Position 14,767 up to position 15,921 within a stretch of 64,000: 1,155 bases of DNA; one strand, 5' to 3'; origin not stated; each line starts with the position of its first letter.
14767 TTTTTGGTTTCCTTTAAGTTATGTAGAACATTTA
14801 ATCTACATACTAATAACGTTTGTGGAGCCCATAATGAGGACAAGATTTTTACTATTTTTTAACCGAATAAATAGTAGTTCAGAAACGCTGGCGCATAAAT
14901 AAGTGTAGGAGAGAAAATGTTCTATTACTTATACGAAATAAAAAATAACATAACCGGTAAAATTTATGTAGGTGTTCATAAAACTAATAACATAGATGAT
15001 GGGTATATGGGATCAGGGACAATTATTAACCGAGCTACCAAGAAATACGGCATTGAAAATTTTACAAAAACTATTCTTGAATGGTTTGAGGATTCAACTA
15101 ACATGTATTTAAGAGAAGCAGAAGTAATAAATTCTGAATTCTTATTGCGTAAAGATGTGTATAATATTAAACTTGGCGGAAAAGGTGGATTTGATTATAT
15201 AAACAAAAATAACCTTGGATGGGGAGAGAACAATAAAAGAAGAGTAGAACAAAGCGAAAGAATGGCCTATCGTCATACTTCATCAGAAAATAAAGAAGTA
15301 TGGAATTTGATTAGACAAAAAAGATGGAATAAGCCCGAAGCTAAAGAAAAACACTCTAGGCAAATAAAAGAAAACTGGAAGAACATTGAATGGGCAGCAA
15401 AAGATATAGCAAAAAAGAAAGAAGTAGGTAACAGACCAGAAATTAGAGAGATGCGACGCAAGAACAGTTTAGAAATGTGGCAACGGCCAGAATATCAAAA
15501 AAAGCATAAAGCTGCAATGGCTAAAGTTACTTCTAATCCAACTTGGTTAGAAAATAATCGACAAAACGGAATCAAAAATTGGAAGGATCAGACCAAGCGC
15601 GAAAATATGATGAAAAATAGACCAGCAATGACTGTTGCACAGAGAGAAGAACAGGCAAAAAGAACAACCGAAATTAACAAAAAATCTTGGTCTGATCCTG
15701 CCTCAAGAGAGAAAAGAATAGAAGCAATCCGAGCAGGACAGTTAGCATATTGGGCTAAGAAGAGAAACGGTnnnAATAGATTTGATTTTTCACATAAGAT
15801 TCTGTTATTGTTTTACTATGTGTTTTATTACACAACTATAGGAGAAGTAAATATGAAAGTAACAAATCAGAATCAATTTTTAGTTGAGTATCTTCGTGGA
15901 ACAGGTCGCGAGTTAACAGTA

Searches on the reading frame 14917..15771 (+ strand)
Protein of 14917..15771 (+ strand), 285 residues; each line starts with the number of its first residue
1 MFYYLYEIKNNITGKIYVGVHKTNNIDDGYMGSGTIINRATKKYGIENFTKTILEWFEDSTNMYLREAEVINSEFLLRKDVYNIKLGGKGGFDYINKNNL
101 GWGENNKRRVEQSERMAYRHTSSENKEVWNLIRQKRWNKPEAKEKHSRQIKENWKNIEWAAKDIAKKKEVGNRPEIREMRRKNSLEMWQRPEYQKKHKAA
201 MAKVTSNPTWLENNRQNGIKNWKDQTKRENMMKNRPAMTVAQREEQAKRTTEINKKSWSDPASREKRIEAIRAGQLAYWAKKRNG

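Call 72: search_protein_families(library=pfam, proteins=[window:14917-15771:+], max_evalue=0.05)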
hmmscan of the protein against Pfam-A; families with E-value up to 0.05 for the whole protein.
window:14917-15771:+ (285 aa): 2 families
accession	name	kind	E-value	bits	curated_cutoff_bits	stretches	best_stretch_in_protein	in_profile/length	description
PF01541.30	GIY-YIG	-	0.0009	19.9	22.6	1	3-72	2-70/78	GIY-YIG catalytic domain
PF19835.5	SegE_GIY-YIG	-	0.0024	18.5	25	1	30-80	60-110/123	Putative endonuclease segE, GIY-YIG domain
